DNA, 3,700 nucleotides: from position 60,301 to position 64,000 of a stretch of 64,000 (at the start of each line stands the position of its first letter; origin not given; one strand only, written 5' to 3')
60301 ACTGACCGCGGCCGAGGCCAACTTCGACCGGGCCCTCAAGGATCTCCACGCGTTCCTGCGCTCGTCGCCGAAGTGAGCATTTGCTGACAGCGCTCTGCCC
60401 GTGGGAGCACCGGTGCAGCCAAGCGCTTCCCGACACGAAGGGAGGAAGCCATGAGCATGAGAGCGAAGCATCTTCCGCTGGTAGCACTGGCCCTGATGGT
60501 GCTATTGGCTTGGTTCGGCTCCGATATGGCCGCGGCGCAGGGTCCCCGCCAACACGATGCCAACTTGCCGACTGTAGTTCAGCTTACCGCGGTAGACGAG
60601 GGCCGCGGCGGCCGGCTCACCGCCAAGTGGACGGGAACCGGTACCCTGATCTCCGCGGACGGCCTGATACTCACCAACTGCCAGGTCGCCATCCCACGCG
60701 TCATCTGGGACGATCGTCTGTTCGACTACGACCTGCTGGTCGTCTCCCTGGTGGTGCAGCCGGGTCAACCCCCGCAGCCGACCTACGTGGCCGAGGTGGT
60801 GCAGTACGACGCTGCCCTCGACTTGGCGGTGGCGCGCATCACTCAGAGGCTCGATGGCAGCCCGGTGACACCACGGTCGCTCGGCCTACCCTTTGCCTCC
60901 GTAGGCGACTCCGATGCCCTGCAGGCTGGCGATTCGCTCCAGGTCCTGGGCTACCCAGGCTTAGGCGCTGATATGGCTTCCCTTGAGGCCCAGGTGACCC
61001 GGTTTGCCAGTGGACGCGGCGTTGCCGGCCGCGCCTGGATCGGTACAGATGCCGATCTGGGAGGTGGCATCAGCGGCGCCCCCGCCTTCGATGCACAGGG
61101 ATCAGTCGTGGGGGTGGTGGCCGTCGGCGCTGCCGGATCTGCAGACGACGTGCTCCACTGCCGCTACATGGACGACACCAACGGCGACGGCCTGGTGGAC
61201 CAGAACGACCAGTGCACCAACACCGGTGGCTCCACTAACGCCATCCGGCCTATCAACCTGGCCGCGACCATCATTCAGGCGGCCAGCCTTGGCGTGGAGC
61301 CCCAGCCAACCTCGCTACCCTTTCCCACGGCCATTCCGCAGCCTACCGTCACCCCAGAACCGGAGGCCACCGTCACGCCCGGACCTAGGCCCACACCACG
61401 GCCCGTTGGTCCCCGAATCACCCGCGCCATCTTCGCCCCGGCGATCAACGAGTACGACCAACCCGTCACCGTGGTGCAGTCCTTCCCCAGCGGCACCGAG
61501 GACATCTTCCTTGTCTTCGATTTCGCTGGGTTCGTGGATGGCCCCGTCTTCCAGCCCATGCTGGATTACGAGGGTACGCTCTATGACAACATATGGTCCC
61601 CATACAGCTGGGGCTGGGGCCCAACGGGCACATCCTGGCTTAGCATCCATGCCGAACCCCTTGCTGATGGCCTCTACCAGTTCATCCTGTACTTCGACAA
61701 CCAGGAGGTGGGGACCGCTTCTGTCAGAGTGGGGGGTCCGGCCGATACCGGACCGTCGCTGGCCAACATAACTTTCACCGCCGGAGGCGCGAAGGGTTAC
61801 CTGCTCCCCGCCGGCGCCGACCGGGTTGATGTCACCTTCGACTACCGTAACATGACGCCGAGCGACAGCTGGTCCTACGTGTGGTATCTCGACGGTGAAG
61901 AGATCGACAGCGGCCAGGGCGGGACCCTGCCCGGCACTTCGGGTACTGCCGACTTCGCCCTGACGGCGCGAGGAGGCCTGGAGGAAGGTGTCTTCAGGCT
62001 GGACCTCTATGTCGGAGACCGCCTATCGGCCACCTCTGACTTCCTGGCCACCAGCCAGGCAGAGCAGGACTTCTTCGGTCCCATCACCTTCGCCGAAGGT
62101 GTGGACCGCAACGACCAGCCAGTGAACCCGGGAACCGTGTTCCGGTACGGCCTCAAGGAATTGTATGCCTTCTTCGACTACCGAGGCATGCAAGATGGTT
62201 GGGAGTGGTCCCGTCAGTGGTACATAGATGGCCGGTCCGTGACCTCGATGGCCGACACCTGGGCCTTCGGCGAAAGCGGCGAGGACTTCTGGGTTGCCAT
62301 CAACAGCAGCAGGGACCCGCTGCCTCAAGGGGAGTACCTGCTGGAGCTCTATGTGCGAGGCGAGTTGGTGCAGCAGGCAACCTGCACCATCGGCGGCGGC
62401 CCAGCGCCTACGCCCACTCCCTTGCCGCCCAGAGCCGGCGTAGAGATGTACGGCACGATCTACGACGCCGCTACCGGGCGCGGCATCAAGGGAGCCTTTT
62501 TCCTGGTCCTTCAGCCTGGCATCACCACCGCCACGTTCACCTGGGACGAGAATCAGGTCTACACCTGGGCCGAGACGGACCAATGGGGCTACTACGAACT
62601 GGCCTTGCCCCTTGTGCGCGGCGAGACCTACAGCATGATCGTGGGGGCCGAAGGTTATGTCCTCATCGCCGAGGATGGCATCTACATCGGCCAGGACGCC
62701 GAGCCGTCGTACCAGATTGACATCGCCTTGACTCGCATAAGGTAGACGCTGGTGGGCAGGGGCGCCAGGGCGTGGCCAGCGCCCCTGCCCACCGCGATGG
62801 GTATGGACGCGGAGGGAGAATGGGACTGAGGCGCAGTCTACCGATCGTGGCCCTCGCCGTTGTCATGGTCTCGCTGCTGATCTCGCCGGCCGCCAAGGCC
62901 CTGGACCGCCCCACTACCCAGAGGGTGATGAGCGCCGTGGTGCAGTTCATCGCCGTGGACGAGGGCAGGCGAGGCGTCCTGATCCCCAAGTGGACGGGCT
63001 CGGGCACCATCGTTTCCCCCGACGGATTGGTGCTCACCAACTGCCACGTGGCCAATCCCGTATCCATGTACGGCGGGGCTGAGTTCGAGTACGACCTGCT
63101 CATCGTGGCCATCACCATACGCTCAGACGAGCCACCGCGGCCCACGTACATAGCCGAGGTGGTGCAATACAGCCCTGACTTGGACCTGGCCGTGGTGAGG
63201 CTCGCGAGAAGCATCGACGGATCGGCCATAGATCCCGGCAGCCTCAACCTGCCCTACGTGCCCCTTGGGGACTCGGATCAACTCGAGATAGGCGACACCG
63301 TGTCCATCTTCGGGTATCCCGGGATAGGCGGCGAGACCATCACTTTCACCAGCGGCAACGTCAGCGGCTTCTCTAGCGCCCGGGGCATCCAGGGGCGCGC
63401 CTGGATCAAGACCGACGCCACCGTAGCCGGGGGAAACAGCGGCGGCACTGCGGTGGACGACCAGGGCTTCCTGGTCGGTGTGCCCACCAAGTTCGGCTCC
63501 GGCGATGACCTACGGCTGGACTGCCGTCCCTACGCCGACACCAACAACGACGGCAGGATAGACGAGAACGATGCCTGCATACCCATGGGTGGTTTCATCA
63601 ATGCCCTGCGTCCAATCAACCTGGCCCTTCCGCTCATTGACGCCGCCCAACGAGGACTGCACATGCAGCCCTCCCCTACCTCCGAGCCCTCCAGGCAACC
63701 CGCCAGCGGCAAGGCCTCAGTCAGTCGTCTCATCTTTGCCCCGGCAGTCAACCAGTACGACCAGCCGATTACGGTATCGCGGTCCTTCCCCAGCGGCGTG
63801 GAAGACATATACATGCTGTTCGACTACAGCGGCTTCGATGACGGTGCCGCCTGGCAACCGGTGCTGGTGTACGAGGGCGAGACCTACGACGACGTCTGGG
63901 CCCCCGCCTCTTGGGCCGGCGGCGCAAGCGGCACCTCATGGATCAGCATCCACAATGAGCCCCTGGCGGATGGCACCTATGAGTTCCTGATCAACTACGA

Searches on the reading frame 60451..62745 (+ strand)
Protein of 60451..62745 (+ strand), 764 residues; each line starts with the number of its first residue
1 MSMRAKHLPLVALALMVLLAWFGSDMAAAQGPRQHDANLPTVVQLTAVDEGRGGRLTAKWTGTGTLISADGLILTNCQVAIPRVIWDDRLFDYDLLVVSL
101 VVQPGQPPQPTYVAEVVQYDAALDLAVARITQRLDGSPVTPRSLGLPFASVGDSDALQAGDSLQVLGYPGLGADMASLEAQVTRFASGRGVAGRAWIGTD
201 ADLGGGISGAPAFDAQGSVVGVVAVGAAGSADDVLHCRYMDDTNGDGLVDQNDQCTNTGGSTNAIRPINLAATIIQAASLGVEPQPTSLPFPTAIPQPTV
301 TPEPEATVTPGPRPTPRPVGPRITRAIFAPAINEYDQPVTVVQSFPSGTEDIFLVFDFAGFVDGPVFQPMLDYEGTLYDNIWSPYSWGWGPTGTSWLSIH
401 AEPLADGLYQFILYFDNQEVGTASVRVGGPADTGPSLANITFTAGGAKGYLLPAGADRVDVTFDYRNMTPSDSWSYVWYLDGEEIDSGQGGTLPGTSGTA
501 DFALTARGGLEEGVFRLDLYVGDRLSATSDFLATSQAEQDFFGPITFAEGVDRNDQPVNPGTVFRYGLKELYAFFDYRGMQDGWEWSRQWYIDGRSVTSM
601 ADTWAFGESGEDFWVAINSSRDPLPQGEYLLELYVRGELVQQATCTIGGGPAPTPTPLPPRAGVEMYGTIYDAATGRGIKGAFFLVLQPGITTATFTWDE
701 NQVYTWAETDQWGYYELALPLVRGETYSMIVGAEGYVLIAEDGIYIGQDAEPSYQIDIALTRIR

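Call 66: search_protein_families(library=pfam, proteins=[window:60451-62745:+], max_evalue=0.00001)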
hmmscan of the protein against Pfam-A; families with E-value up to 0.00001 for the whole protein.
window:60451-62745:+ (764 aa): 1 family
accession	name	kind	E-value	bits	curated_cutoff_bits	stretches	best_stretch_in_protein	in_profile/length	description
PF13365.12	Trypsin_2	-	8.1e-20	72.5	27.6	1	62-222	1-144/144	Trypsin-like peptidase domain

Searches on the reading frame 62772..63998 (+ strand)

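Call 75: search_protein_families(library=pfam, proteins=[window:62772-63998:+], max_evalue=0.00001)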
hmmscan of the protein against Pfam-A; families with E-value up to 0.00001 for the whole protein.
window:62772-63998:+ (409 aa): 2 families
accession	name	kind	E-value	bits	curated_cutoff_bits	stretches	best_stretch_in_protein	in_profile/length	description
PF13365.12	Trypsin_2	-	3.3e-27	96.4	27.6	1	76-237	1-144/144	Trypsin-like peptidase domain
PF00089.32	Trypsin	-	7.5e-09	36.2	20.6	1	73-239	24-196/220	Trypsin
